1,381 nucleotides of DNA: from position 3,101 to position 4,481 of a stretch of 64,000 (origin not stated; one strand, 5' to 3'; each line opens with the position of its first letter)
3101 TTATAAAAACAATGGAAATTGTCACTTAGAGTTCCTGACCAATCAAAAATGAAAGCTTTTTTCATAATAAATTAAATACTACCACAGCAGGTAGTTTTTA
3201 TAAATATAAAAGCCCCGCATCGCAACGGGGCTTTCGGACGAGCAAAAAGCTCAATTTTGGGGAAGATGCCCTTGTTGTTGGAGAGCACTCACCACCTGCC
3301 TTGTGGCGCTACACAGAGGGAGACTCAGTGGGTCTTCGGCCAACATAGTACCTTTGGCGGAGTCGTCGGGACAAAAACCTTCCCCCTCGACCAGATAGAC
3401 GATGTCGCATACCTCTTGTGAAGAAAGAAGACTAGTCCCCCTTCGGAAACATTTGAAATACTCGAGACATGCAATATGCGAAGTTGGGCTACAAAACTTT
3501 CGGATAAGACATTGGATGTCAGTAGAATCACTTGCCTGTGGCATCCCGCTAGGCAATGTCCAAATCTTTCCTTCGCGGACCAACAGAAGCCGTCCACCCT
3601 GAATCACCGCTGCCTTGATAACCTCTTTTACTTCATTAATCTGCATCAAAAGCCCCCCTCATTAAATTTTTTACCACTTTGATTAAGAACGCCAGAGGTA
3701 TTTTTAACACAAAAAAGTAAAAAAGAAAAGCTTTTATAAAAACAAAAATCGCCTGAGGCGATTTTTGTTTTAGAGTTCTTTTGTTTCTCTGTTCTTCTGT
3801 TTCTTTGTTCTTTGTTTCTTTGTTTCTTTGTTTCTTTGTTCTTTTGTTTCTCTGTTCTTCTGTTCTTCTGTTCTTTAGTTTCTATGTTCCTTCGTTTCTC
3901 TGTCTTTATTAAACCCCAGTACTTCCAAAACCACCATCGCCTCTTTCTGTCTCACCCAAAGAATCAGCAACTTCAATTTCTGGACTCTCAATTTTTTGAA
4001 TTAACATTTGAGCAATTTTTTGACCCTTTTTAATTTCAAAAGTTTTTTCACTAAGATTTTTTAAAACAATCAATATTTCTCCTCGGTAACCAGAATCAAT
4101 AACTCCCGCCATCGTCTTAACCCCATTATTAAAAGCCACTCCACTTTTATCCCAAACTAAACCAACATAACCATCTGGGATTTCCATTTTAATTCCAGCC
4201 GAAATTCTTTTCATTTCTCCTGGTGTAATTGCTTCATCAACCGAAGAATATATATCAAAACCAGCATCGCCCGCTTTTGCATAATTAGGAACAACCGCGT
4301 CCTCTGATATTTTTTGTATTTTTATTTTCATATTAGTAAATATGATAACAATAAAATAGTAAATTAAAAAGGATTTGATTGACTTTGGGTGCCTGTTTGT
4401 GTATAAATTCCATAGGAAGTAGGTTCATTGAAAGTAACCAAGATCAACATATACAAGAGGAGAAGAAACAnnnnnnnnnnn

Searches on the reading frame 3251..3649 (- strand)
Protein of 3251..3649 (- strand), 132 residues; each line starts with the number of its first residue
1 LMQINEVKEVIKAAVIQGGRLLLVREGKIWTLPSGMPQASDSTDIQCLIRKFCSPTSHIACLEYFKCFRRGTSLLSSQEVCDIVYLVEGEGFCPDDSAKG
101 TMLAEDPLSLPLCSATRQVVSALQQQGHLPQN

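Call 3: search_protein_families(library=pfam, proteins=[window:3251-3649:-], max_evalue=0.01)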
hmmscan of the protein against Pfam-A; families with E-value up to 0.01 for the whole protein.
window:3251-3649:- (132 aa): 0 families

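Call 7: search_protein_families(library=ncbifam, proteins=[window:3251-3649:-], max_evalue=0.01)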
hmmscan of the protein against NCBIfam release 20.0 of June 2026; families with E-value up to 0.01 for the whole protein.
window:3251-3649:- (132 aa): 0 families

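Call 8: search_protein_families(library=phrogs, proteins=[window:3251-3649:-], max_evalue=0.001)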
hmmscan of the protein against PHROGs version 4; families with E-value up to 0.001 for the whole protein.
window:3251-3649:- (132 aa): 0 families

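Call 37: find_homologous_proteins(query=window:3251-3646:-, max_evalue=0.01)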
Query window:3251-3646:- (131 aa): 1 proteins with E <= 0.01 among 4 candidates.
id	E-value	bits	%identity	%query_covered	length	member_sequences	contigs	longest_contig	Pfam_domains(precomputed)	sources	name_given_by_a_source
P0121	4.6e-82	290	100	100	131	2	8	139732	-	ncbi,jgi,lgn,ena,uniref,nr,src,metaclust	ncbi:hypothetical protein A2442_00760 [Candidatus Campbellbacteria bacterium RIFOXYC2_FULL_35_25]|un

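Call 41: search_protein_families(library=pfam, proteins=[window:3251-3646:-], max_evalue=10)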
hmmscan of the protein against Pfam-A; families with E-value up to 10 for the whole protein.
window:3251-3646:- (131 aa): 1 family
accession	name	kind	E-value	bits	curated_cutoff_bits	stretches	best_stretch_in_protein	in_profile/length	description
PF00293.34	NUDIX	-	0.075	13.5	21.1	1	17-58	14-58/134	NUDIX domain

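Call 57: search_protein_families(library=padloc, proteins=[window:3251-3646:-], max_evalue=0.001)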
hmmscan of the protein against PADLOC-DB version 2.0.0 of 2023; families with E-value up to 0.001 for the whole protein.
window:3251-3646:- (131 aa): 0 families

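Call 75: search_protein_representatives(protein=window:3251-3646:-)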
Query: 131 residues. Proteins with E-value up to 0.001 (for the whole library): 26; up to 1e-10: 3; up to 1e-30: 1. The best 26 are listed.
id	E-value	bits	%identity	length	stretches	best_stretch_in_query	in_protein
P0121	1.5e-82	290.1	100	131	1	1-131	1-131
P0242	4.9e-12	62.2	39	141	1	13-129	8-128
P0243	2.3e-11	60.0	32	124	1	7-128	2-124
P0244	2.7e-09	53.3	44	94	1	5-84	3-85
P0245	3.2e-08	49.8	34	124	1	10-128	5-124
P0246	5.6e-07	45.8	34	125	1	7-128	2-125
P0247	1.5e-06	44.4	32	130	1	12-130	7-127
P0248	3.6e-06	43.2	38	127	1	8-125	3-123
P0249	6.9e-06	42.3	36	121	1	7-128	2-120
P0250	3.6e-05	40.0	33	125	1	7-128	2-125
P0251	4.8e-05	39.5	30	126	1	7-128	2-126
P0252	5.3e-05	39.4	31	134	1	7-128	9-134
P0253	7.3e-05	39.0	34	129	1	5-128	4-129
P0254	1.3e-04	38.2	28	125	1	13-128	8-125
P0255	1.5e-04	38.0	29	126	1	9-128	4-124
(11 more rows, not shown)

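Call 77: search_protein_families(library=pfam, alignment_id=A4, max_evalue=0.01)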
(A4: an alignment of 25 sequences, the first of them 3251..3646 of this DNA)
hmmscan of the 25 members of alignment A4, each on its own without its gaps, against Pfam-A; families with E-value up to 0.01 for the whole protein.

A. member 1, window:3251-3646:- (131 aa): 0 families

B. families by the number of members that match (of 25 scanned): 4 families
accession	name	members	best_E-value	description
PF00293.34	NUDIX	24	8.7e-16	NUDIX domain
PF13869.12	NUDIX_2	10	7.7e-08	Nucleotide hydrolase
PF14815.12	NUDIX_4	3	0.00037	NUDIX domain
PF22327.2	Nudt16-like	1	0.00056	U8 snoRNA-decapping enzyme-like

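Call 78: find_encoding_contigs(protein=P0243, flank=6000, max_places=2)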
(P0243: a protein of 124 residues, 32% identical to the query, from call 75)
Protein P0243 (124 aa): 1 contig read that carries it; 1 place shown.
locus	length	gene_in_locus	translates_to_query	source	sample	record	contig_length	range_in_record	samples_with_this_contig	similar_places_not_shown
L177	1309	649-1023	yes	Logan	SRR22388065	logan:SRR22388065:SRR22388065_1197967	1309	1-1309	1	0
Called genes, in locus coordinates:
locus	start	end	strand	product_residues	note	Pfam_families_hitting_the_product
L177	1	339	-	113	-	?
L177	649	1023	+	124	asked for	PF00293:NUDIX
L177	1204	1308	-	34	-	?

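Call 79: find_encoding_contigs(protein=P0242, flank=6000, max_places=2)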
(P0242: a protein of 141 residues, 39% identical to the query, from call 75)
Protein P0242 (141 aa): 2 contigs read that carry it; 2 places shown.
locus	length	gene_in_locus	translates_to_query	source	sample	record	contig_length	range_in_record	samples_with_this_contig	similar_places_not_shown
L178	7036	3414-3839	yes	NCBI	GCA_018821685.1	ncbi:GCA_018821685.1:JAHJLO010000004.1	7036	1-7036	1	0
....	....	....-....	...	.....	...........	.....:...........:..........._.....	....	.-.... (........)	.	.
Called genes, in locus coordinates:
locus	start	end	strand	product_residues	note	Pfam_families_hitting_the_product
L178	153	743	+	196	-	PF02223:Thymidylate_kin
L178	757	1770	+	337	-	PF02511:Thy1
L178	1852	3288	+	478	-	PF00303:Thymidylat_synt, PF14251:PterinBD-DUF4346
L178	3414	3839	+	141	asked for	PF00293:NUDIX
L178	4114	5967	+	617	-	PF03485:Arg_tRNA_synt_N, PF00750:tRNA-synt_1d, PF05746:DALR_1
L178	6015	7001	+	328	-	-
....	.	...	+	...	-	?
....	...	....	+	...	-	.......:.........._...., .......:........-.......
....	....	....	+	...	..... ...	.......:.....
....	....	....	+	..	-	-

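Call 80: list_cluster_members(proteins=[P0242, P0245, P0248])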
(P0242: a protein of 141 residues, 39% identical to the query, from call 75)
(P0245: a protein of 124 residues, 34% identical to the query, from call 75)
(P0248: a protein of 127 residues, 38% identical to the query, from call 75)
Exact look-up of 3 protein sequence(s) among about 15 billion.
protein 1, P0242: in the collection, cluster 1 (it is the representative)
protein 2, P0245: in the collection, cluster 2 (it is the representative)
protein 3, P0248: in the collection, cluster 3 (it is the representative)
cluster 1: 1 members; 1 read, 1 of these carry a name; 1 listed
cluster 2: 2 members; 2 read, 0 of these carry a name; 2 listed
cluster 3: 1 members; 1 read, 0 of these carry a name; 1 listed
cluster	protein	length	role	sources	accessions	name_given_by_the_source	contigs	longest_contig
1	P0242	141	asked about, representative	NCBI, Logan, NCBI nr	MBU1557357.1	NUDIX domain-containing protein [Patescibacteria group bacterium]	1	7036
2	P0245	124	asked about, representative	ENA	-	-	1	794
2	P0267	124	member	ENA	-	-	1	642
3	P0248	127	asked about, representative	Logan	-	-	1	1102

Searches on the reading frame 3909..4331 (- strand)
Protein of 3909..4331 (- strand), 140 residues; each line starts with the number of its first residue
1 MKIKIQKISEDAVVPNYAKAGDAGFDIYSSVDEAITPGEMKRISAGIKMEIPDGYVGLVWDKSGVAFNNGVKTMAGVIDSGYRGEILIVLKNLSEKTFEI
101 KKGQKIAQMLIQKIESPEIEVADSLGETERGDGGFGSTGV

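Call 3: search_protein_families(library=pfam, proteins=[window:3909-4331:-], max_evalue=0.01)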
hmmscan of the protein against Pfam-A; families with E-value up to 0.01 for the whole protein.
window:3909-4331:- (140 aa): 2 families
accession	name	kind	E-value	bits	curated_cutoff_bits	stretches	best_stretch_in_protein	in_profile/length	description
PF00692.24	dUTPase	-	4.5e-34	117.4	22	1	12-139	3-129/129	dUTPase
PF22769.1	DCD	-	2.2e-09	38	27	1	48-113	86-152/153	dCTP deaminase-like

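Call 7: search_protein_families(library=ncbifam, proteins=[window:3909-4331:-], max_evalue=0.01)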
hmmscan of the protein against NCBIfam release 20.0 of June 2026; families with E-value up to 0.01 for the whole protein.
window:3909-4331:- (140 aa): 5 families
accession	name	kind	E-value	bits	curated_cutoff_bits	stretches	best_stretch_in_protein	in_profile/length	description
TIGR00576.1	dut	superfamily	2.9e-45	153.5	102.55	1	2-139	1-142/143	dUTP diphosphatase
NF001862.0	PRK00601.1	equivalog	2.8e-40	137.4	103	1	1-139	6-148/150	dUTP diphosphatase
NF010561.0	PRK13956.1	equivalog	4e-12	46.2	223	1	6-139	10-146/147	dUTP diphosphatase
TIGR02274.1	dCTP_deam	equivalog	2e-10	40.6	92.8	1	35-119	74-159/180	dCTP deaminase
NF002598.0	PRK02253.1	equivalog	8.7e-07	28.6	130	1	49-117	86-153/167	deoxyuridine 5'-triphosphate nucleotidohydrolase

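Call 8: search_protein_families(library=phrogs, proteins=[window:3909-4331:-], max_evalue=0.001)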
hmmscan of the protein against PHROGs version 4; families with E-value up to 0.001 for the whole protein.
window:3909-4331:- (140 aa): 2 families
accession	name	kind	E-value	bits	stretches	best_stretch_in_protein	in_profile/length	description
phrog_135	-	DNA, RNA and nucleotide metabolism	1.4e-53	184.1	1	2-140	146-291/463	dUTPase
phrog_1663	-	DNA, RNA and nucleotide metabolism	5.9e-10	39.7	1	49-118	128-198/303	dCTP deaminase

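Call 87: search_dna_similar(query=window:3909-4331:-, collection=phages, mode=protein, max_rows=5)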
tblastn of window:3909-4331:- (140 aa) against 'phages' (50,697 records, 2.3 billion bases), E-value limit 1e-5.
Records with a match: 2376; places in all: 2377; records where one place covers at least 80% of the query: 2313.
Best place of each record, by identity: <60% 2376.
By first word of the organism name: Vibrio 500; Salmonella 296; Staphylococcus 256; Escherichia 227; Arthrobacter 115; Pseudomonas 112; Klebsiella 110; Bacillus 73; Erwinia 54; Aeromonas 44; and 90 more.
By host as written in the record: - 567; Arthrobacter sp. ATCC 21022 95; Escherichia coli 89; Staphylococcus aureus 69; Klebsiella pneumoniae 53; Erwinia amylovora 41; Pseudomonas aeruginosa 39; Salmonella enterica subsp. enterica serovar Enteritidis PT1 39; and 515 more.
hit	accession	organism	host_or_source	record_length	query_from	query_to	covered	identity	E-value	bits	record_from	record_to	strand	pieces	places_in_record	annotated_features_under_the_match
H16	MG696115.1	Plesiomonas phage phiP4-7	Plesiomonas sp.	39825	3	139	98%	45.3%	3e-31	122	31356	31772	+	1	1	putative dUTPase | putative dam methylase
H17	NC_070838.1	Arthrobacter phage SilentRX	Arthrobacter globiformis B-2979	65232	1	140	100%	43.6%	1e-31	123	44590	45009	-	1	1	61: dUTPase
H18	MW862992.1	Arthrobacter phage SilentRX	Arthrobacter globiformis B-2979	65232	1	140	100%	43.6%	1e-31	123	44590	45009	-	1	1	61: deoxyuridine triphosphatase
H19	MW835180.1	Pseudomonas phage vB_PaeS_PAJD-1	Pseudomonas aeruginosa PAO1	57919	1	139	99%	43.0%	9e-27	109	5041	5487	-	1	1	deoxyuridine 5'-triphosphate nucleotide hydrolase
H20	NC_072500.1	Pseudomonas phage vB_PaeS_PAJD-1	Pseudomonas aeruginosa PAO1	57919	1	139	99%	43.0%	9e-27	109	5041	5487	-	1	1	deoxyuridine 5'-triphosphate nucleotide hydrolase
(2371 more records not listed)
